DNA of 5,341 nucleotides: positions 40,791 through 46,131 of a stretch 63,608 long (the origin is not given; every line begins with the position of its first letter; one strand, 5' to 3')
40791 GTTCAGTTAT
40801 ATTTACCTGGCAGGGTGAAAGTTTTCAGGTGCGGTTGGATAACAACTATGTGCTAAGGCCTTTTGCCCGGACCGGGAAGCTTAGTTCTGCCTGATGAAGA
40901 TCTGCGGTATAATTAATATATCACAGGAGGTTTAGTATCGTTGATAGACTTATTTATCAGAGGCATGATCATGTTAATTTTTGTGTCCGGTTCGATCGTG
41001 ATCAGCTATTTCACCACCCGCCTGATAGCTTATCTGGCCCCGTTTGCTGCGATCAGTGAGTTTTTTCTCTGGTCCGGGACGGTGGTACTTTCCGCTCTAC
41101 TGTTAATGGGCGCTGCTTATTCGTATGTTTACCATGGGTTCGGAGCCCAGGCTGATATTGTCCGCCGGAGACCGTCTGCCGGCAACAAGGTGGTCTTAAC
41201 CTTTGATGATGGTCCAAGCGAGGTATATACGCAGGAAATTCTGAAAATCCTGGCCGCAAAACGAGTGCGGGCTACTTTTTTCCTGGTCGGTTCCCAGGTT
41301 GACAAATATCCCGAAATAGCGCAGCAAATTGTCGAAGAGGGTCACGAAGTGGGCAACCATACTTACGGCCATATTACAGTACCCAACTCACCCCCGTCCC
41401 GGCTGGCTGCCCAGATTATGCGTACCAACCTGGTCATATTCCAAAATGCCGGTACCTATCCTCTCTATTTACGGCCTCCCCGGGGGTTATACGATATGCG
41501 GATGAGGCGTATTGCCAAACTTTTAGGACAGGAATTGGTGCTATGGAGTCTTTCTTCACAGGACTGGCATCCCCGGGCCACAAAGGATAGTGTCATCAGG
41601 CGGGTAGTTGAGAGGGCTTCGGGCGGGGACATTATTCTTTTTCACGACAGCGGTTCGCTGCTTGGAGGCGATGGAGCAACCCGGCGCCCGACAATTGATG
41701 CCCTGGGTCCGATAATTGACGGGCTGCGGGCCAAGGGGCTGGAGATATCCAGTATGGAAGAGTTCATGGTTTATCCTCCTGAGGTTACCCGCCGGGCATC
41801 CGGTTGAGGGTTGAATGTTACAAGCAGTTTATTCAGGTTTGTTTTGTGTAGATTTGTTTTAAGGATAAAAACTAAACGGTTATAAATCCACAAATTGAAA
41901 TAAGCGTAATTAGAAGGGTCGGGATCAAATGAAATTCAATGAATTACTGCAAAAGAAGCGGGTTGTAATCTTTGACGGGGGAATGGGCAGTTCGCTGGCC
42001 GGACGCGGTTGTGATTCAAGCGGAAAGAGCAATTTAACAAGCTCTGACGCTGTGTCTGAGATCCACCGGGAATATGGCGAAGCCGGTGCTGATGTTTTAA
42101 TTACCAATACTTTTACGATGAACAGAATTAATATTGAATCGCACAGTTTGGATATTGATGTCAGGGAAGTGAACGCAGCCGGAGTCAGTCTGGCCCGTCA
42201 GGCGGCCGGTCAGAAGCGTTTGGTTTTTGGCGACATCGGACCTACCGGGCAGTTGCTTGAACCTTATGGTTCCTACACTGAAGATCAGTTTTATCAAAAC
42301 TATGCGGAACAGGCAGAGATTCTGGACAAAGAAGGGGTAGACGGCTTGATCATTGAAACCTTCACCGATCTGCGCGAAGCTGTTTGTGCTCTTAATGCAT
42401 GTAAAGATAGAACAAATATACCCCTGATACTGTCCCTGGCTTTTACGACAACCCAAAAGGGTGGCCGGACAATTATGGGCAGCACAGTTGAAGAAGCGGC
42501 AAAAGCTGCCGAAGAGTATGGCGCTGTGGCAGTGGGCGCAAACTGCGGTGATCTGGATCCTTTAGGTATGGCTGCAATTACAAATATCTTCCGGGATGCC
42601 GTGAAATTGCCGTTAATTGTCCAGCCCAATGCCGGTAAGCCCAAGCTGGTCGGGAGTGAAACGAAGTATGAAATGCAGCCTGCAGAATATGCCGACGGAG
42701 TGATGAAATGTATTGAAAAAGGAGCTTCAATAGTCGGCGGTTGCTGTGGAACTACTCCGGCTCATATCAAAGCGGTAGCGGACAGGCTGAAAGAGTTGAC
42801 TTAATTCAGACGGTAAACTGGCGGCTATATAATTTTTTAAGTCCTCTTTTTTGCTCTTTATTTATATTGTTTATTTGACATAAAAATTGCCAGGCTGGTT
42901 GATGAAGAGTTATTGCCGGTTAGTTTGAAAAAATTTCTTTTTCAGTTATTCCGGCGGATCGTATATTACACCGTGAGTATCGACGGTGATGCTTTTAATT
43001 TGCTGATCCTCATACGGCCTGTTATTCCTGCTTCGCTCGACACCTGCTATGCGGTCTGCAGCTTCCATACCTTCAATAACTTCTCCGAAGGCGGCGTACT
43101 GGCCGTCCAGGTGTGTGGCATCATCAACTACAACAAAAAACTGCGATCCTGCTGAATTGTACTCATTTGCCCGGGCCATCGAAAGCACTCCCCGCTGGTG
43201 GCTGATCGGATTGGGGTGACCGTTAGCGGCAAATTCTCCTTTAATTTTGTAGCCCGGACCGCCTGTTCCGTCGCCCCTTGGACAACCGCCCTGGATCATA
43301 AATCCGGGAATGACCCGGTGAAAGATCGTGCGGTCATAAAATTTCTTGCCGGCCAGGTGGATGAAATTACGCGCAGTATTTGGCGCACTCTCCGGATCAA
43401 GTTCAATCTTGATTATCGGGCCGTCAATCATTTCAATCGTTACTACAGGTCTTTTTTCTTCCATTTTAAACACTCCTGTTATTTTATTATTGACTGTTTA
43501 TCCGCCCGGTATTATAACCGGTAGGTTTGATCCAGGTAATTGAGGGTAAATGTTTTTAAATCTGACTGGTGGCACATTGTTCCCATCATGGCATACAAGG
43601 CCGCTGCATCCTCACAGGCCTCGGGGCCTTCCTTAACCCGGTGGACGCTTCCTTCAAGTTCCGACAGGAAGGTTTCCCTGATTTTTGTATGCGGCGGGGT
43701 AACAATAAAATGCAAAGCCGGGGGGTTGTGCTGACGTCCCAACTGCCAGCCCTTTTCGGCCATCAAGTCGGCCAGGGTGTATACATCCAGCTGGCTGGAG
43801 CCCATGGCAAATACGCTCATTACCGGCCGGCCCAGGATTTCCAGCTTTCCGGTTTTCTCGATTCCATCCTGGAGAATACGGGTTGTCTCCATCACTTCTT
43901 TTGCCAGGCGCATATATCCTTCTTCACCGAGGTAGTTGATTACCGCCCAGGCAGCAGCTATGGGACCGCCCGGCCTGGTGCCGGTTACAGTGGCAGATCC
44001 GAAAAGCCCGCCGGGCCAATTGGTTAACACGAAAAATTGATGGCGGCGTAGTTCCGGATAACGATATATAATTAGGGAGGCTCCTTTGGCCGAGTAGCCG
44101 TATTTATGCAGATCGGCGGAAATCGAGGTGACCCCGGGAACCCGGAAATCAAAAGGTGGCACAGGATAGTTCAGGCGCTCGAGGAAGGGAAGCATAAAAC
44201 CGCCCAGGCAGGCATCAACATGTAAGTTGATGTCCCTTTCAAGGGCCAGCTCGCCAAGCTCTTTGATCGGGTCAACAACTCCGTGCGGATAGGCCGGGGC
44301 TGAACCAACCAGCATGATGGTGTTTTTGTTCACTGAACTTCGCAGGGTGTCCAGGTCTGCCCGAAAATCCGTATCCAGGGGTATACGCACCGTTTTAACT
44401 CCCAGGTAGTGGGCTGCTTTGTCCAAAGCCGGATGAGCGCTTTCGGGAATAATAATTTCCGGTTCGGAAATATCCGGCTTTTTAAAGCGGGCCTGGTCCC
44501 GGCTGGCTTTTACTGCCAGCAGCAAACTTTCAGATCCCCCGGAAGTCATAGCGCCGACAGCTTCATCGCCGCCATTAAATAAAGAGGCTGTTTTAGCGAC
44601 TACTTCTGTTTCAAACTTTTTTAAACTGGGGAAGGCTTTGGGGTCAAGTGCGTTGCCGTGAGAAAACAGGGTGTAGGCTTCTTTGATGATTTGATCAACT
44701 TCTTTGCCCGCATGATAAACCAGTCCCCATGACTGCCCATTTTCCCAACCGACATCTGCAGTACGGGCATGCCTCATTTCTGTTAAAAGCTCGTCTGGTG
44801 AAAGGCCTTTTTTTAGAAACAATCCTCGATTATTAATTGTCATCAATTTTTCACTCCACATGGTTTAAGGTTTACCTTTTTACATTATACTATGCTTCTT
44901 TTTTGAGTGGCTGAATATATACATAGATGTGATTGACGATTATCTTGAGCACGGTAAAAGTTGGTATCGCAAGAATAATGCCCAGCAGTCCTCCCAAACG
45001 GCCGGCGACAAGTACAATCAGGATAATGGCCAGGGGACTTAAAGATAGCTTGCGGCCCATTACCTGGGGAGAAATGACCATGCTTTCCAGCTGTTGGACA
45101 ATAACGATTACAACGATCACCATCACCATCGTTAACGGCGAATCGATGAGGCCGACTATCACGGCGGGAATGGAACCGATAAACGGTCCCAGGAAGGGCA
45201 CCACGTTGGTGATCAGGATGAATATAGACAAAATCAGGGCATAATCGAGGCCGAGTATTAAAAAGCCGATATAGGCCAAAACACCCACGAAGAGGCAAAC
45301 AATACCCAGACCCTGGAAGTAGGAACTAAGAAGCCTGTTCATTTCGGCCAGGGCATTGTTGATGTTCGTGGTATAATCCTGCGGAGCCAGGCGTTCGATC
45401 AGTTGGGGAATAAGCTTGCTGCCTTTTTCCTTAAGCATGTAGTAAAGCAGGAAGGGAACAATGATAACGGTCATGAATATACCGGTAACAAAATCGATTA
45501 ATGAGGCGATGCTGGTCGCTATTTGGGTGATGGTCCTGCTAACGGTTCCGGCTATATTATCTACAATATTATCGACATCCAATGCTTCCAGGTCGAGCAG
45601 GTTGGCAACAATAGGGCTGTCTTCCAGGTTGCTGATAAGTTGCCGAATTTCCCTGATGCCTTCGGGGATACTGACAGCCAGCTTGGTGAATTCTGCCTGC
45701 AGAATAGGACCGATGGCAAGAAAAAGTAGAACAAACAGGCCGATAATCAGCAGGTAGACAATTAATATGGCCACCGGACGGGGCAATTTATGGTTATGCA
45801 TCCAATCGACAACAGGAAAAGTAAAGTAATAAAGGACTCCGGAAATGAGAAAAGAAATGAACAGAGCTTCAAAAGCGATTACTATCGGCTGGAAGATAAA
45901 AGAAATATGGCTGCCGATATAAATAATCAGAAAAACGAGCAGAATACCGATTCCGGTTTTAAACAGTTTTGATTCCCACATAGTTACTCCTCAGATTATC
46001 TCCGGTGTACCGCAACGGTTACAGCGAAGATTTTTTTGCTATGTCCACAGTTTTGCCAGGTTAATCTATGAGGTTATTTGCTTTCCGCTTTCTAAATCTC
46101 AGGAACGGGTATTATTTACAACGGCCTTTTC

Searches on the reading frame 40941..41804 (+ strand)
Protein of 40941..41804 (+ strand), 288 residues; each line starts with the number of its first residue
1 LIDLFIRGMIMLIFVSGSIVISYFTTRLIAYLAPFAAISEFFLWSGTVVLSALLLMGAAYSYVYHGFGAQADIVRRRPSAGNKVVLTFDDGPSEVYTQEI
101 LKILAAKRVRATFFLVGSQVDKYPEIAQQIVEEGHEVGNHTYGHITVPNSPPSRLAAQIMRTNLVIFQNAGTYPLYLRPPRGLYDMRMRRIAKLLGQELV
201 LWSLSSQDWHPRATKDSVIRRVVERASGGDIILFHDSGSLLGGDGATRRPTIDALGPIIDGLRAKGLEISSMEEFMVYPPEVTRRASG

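Call 88: find_encoding_contigs(protein=window:40941-41804:+, flank=10000, max_places=10)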
Protein seq(288 aa) (288 aa): 10 contigs read that carry it; 8 places shown.
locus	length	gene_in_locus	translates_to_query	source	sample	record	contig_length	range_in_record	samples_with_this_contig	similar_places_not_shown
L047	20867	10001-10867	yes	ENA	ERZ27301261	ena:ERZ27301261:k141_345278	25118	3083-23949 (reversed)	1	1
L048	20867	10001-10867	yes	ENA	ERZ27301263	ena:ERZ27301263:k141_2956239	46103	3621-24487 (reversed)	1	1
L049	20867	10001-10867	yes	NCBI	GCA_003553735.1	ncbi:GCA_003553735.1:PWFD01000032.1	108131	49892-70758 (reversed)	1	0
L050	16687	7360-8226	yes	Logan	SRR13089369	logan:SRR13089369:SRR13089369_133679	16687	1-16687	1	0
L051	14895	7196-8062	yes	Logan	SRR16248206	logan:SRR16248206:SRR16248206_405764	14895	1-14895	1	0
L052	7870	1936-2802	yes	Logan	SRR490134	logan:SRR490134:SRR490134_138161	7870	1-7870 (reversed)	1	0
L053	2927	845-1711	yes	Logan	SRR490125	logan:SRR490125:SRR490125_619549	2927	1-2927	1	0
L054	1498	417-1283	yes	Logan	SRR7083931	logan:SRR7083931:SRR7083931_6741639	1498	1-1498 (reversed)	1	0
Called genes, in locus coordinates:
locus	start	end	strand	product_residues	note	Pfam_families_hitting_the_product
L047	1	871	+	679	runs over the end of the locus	?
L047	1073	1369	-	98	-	PF01894:YjbQ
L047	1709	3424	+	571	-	PF14716:HHH_8, PF14520:HHH_5, PF14791:DNA_pol_B_thumb, PF02811:PHP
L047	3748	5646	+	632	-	PF02730:AFOR_N, PF01314:AFOR_C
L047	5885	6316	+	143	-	PF04879:Molybdop_Fe4S4, PF00384:Molybdopterin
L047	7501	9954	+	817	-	PF22422:MGH1-like_GH, PF01204:Trehalase, PF03200:Glyco_hydro_63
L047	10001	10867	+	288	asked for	PF01522:Polysacc_deac_1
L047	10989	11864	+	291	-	PF02574:S-methyl_trans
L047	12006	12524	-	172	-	PF00160:Pro_isomerase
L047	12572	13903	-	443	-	PF00282:Pyridoxal_deC, PF00266:Aminotran_5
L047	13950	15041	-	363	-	PF01594:AI-2E_transport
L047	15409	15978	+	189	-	PF08901:DUF1847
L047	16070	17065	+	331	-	PF02517:Rce1-like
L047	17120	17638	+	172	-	PF01965:DJ-1_PfpI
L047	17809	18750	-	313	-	PF04055:Radical_SAM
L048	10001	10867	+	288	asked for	PF01522:Polysacc_deac_1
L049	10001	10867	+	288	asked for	PF01522:Polysacc_deac_1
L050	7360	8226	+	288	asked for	PF01522:Polysacc_deac_1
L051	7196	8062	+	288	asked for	PF01522:Polysacc_deac_1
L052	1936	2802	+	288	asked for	PF01522:Polysacc_deac_1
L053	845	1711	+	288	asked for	PF01522:Polysacc_deac_1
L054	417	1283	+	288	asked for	PF01522:Polysacc_deac_1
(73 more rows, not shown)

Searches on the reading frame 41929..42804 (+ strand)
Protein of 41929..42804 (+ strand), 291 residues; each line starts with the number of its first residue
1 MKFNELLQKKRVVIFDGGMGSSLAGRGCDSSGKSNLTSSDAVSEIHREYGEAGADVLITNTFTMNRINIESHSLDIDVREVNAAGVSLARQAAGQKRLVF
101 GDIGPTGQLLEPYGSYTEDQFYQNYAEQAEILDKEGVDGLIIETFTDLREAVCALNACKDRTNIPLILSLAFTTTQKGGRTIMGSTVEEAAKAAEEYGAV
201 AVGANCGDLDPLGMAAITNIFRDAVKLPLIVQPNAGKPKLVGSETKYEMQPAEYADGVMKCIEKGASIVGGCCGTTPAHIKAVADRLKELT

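Call 74: search_protein_families(library=pfam, proteins=[window:41929-42804:+], max_evalue=0.00001)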
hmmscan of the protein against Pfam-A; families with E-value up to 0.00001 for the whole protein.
window:41929-42804:+ (291 aa): 1 family
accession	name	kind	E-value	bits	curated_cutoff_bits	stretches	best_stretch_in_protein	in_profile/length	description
PF02574.22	S-methyl_trans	-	6.6e-70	236.6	22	1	13-286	1-282/283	Homocysteine S-methyltransferase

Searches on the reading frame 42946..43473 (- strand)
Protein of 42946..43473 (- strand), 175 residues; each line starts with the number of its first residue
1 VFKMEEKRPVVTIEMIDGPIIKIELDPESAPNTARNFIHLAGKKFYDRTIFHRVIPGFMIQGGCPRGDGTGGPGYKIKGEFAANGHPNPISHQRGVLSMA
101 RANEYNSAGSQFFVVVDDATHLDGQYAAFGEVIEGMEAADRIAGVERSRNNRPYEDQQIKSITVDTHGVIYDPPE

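Call 74: search_protein_families(library=pfam, proteins=[window:42946-43473:-], max_evalue=0.00001)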
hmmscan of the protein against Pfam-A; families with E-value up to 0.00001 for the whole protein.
window:42946-43473:- (175 aa): 1 family
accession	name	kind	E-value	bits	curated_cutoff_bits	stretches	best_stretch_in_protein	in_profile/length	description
PF00160.26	Pro_isomerase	-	8e-47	159.9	21.7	1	13-164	4-159/159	Cyclophilin type peptidyl-prolyl cis-trans isomerase/CLD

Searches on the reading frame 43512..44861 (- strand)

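Call 74: search_protein_families(library=pfam, proteins=[window:43512-44861:-], max_evalue=0.00001)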
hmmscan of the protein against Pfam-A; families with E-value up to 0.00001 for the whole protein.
window:43512-44861:- (449 aa): 2 families
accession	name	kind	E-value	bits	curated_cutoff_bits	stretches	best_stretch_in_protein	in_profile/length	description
PF00282.25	Pyridoxal_deC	-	1.7e-22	80.1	27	1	50-348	47-367/375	Pyridoxal-dependent decarboxylase conserved domain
PF00266.25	Aminotran_5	-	3.7e-10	39.8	21.5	1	87-218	48-177/371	Aminotransferase class-V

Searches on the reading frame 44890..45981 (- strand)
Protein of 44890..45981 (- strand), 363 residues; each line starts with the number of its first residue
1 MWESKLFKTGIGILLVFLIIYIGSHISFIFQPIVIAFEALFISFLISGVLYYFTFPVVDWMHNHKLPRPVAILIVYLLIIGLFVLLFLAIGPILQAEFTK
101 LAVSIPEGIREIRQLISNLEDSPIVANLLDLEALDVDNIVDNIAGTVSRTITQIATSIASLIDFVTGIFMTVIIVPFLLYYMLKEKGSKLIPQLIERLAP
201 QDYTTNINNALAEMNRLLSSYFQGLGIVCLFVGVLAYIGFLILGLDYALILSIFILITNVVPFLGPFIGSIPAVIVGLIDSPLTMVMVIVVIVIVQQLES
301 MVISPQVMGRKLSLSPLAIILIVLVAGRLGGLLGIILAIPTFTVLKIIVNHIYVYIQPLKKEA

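Call 74: search_protein_families(library=pfam, proteins=[window:44890-45981:-], max_evalue=0.00001)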
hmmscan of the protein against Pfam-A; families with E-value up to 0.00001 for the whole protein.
window:44890-45981:- (363 aa): 1 family
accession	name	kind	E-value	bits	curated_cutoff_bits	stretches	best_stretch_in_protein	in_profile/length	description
PF01594.21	AI-2E_transport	-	7.8e-69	232.8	34.3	1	14-352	2-326/327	AI-2E family transporter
